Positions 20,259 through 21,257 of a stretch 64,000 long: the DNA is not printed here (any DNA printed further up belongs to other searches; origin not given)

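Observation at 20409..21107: Miniature, highly divergent thymidylate-synthase-fold protein retaining catalytic residues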

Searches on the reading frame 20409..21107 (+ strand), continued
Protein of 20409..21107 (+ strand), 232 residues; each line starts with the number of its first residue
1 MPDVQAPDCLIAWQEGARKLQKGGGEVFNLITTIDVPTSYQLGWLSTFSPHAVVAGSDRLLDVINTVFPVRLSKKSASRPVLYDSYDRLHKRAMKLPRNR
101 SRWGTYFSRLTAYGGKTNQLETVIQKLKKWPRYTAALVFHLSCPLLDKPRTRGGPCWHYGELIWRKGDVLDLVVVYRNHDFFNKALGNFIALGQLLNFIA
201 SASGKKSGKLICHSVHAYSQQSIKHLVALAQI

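Call 65: get_annotated_region(hit=H13, flank=6000)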
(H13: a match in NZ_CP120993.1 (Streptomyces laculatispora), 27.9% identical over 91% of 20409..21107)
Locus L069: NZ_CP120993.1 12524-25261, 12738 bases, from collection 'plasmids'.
description: Streptomyces laculatispora strain Mut2 plasmid unnamed1
organism: Streptomyces laculatispora (NCBI taxid 887464)
taxonomy: Bacteria; Actinomycetota; Actinomycetes; Kitasatosporales; Streptomycetaceae; Streptomyces; Streptomyces laculatispora
host: -; source: -; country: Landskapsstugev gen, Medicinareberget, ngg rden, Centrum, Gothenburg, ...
typing (MOB-suite, as given by PLSDB): non-mobilizable
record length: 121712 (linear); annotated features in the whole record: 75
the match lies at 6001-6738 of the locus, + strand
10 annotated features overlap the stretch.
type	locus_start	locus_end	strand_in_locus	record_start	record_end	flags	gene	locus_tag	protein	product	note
CDS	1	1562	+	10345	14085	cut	-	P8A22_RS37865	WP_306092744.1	hypothetical protein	-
CDS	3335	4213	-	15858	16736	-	-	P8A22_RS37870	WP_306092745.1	nucleoside triphosphate pyrophosphohydrolase family protein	-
CDS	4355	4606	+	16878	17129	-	-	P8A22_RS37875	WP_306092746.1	acyl carrier protein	-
CDS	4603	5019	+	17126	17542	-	-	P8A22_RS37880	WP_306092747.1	helix-turn-helix domain-containing protein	-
CDS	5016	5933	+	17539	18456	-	-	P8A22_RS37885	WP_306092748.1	ImmA/IrrE family metallo-endopeptidase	-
CDS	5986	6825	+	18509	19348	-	-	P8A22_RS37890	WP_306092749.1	hypothetical protein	-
CDS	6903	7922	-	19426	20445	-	-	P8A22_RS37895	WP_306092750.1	nucleotide kinase domain-containing protein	-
CDS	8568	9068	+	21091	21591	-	-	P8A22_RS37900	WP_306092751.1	hypothetical protein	-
CDS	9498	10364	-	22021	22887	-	-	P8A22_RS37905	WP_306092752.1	hypothetical protein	-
CDS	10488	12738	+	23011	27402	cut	-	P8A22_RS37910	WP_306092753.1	AAA family ATPase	-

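Call 66: get_annotated_region(hit=H18, flank=6000)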
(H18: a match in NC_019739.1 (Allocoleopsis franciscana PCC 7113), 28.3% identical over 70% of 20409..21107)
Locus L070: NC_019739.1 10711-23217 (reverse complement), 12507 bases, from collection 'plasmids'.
description: Allocoleopsis franciscana PCC 7113 plasmid pMIC7113.01, complete sequence
organism: Allocoleopsis franciscana PCC 7113 (NCBI taxid 1173027)
taxonomy: Bacteria; Cyanobacteriota; Cyanophyceae; Coleofasciculales; Coleofasciculaceae; Allocoleopsis; Allocoleopsis franciscana; Allocoleopsis franciscana PCC 7113
host: -; source: -; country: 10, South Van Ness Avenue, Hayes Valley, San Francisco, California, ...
typing (MOB-suite, as given by PLSDB): conjugative; replicon rep_cluster_421; relaxase MOBV; mating-pair formation MPF_T
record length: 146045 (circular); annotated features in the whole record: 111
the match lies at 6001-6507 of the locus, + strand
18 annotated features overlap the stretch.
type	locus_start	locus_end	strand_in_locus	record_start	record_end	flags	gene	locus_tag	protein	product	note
CDS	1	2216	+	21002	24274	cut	-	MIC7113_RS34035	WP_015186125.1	DUF3987 domain-containing protein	-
CDS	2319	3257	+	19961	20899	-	-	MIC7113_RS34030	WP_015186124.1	hypothetical protein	-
CDS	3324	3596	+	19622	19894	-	-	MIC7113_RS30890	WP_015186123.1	hypothetical protein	-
CDS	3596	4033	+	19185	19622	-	-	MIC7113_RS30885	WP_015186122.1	type II toxin-antitoxin system VapC family toxin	-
CDS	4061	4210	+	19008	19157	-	-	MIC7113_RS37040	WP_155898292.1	hypothetical protein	-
CDS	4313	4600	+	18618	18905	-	-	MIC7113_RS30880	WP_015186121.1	acyl carrier protein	-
CDS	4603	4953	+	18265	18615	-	-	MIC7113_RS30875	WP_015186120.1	helix-turn-helix transcriptional regulator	-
CDS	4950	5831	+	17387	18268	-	-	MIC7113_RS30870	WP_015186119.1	ImmA/IrrE family metallo-endopeptidase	-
CDS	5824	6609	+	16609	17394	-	-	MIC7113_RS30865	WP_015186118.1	thymidylate synthase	-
CDS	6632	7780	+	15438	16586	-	-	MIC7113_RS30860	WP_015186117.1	nucleotide kinase domain-containing protein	-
CDS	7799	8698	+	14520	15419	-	-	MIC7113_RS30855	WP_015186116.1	nucleoside triphosphate pyrophosphohydrolase family protein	-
CDS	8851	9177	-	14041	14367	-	-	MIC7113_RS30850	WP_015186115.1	DUF4926 domain-containing protein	-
CDS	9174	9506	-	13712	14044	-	-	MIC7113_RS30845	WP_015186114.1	DUF6883 domain-containing protein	-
CDS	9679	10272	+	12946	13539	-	-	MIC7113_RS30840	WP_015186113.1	Uma2 family endonuclease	-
CDS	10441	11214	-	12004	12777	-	-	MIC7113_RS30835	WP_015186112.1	DUF4058 family protein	-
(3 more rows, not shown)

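Call 67: search_protein_families(library=pfam, proteins=[L070:5824-6609:+, L070:6632-7780:+, L070:7799-8698:+, L068:5328-6041:+, L068:5992-6750:+, L068:6710-7411:-, L068:7408-8568:-, L068:8689-9414:+, L069:6903-7922:-, L069:3335-4213:-], max_evalue=0.01)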
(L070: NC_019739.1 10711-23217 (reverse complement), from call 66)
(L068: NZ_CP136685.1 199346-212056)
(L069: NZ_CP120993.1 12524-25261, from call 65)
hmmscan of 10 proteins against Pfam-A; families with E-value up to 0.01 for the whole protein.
L070:5824-6609:+ (261 aa): 0 families

L070:6632-7780:+ (382 aa): 1 family
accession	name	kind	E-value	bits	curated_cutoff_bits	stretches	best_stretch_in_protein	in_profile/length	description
PF18723.6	HMUDK_hel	-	5.1e-114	380.8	25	1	55-334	2-280/281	5-hmdU DNA kinase, helical domain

L070:7799-8698:+ (299 aa): 2 families
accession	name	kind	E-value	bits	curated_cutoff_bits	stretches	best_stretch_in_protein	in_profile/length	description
PF18722.6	MazG_C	-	3e-84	281.7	29.7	1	109-294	4-188/190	MazG C-terminal domain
PF03819.22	MazG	-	4.6e-05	24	22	1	54-93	26-69/74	MazG nucleotide pyrophosphohydrolase domain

L068:5328-6041:+ (237 aa): 1 family
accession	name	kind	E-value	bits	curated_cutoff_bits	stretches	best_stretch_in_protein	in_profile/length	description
PF00112.29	Peptidase_C1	-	2.5e-11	44.5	20.7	1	5-199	4-201/220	Papain family cysteine protease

L068:5992-6750:+ (252 aa): 0 families

L068:6710-7411:- (233 aa): 1 family
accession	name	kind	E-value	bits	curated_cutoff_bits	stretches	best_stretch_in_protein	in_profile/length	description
PF03167.25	UDG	-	0.00011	22.8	24.3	1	109-194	34-120/141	Uracil DNA glycosylase superfamily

L068:7408-8568:- (386 aa): 2 families
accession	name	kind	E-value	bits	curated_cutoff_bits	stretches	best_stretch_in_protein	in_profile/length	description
PF18722.6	MazG_C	-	1.4e-75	253.5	29.7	1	200-385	4-189/190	MazG C-terminal domain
PF03819.22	MazG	-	0.0017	19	22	0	33-83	12-57/74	MazG nucleotide pyrophosphohydrolase domain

L068:8689-9414:+ (241 aa): 1 family
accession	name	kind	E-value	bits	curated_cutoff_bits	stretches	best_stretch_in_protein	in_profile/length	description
PF22769.1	DCD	-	1.1e-17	65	27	1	12-136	14-146/153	dCTP deaminase-like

L069:6903-7922:- (339 aa): 1 family
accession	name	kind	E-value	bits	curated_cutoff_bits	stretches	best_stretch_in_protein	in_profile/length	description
PF18723.6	HMUDK_hel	-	8.6e-115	383.4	25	1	32-308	1-280/281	5-hmdU DNA kinase, helical domain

L069:3335-4213:- (292 aa): 3 families
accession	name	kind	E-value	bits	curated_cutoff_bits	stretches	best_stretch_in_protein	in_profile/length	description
PF18722.6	MazG_C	-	7.9e-73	244.5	29.7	1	104-291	3-188/190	MazG C-terminal domain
PF03819.22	MazG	-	2.7e-08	34.4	22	1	30-95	9-69/74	MazG nucleotide pyrophosphohydrolase domain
PF12643.12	MazG-like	-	0.00036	21.2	27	1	54-93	29-68/85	MazG-like family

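Call 84: search_protein_families(library=phrogs, proteins=[window:20409-21107:+], max_evalue=0.01)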
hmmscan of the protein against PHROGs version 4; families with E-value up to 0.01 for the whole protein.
window:20409-21107:+ (232 aa): 2 families
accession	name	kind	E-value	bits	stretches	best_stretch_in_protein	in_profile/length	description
phrog_5131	-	DNA, RNA and nucleotide metabolism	2.1e-06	28.2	1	103-224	100-223/357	thymidylate synthase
phrog_160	-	DNA, RNA and nucleotide metabolism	0.00016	21.7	1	109-220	147-255/335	thymidylate synthase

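Call 95: search_protein_families(library=pfam, proteins=[L014:1093-3900:+, L025:2809-5682:+, L033:10914-14660:-, L042:4975-6078:+, L042:11503-14031:+, L049:8868-9914:-, L024:517-3039:+, L020:9878-12064:-, L037:9933-11237:-, L046:8794-9636:+], max_evalue=0.0001)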
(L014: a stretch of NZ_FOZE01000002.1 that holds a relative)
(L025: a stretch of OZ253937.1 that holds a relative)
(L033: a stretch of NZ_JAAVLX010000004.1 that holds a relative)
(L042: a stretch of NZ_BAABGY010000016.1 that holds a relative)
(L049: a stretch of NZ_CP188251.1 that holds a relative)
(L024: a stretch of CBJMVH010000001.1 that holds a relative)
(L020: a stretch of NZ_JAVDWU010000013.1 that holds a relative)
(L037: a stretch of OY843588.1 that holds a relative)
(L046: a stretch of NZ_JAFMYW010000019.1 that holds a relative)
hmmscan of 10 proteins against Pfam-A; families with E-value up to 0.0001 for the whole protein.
L014:1093-3900:+ (935 aa): 2 families
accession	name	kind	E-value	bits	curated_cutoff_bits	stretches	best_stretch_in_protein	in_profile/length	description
PF00593.30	TonB_dep_Rec_b-barrel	-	2.4e-47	163.2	27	1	440-896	60-436/436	TonB dependent receptor-like, beta-barrel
PF07715.20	Plug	-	4.5e-21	75.8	23.9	1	71-186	7-107/107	TonB-dependent Receptor Plug Domain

L025:2809-5682:+ (957 aa): 4 families
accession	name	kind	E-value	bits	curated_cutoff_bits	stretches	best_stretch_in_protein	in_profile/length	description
PF00476.26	DNA_pol_A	-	1.6e-159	531.4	34.3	1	575-955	3-381/381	DNA polymerase family A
PF02739.22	5_3_exonuc_N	-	6.3e-52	176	34.3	1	17-185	1-164/164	5'-3' exonuclease, N-terminal resolvase-like domain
PF01612.26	DNA_pol_A_exo1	-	1.1e-32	113.7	23.6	1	327-541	1-172/173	3'-5' exonuclease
PF01367.25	5_3_exonuc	-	4.8e-32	110.8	40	1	186-281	1-96/97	5'-3' exonuclease, C-terminal SAM fold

L033:10914-14660:- (1248 aa): 3 families
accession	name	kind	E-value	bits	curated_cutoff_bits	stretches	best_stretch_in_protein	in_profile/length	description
PF02867.20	Ribonuc_red_lgC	-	7.2e-122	408.1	23.9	2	198-751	2-459/523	Ribonucleotide reductase, barrel domain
PF08471.15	Ribonuc_red_2_N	-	4.3e-44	149.4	27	1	31-147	1-103/103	Class II vitamin B12-dependent ribonucleotide reductase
PF12637.14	TSCPD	-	4.6e-10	40.1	22.8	1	982-1078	4-85/88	TSCPD domain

L042:4975-6078:+ (367 aa): 3 families
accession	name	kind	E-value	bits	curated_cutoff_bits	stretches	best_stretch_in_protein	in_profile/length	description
PF06114.19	Peptidase_M78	-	2.1e-07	31.2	22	1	228-339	11-112/123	IrrE N-terminal-like domain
PF01381.28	HTH_3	-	3.3e-06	27.5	23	1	26-69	7-50/55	Helix-turn-helix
PF13443.12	HTH_26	-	6.4e-05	23.6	22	0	23-69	5-52/63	Cro/C1-type HTH DNA-binding domain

L042:11503-14031:+ (842 aa): 2 families
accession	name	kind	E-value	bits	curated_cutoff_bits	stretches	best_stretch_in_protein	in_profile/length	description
PF00012.26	HSP70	-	1.2e-72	245.4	20.6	1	6-362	2-373/599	Hsp70 protein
PF06723.19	MreB_Mbl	-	1.1e-16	61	27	1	5-360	3-318/327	MreB/Mbl protein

L049:8868-9914:- (348 aa): 1 family
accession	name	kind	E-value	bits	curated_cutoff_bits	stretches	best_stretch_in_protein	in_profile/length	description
PF12358.13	DUF3644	-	1.9e-24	86.7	27.6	1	8-180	2-179/183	Domain of unknown function (DUF3644)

L024:517-3039:+ (840 aa): 3 families
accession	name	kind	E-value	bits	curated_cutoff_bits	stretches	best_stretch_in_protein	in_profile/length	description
PF15902.12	Sortilin-Vps10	-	5.6e-21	75.3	33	2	591-701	5-111/446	Sortilin, neurotensin receptor 3,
PF13088.12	BNR_2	-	4.3e-10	39.8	31.4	0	292-436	66-200/277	BNR repeat-like domain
PF02012.26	BNR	-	9.3e-06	25.3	27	0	690-700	1-11/12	BNR/Asp-box repeat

L020:9878-12064:- (728 aa): 3 families
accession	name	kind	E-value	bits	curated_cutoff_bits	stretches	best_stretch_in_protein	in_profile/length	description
PF13437.12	HlyD_3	-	1.3e-11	45.6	22.2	1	567-649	1-82/106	HlyD family secretion protein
PF02163.28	Peptidase_M50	-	5.3e-09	36.2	27.2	1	215-315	2-122/221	Peptidase family M50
PF16576.10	HlyD_D23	-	7.9e-05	22.5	30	0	489-644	34-185/214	Barrel-sandwich domain of CusB or HlyD membrane-fusion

L037:9933-11237:- (434 aa): 2 families
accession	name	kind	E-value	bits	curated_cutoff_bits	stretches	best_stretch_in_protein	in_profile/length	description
PF13517.12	FG-GAP_3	-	2.8e-45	153.2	26.9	4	237-299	1-61/61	FG-GAP-like repeat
PF01839.29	FG-GAP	-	3.7e-17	62.3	22.1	1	230-259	2-35/37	FG-GAP repeat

L046:8794-9636:+ (280 aa): 1 family
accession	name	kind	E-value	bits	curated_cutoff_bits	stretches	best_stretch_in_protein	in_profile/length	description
PF22769.1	DCD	-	3.5e-12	47.1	27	1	12-130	11-144/153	dCTP deaminase-like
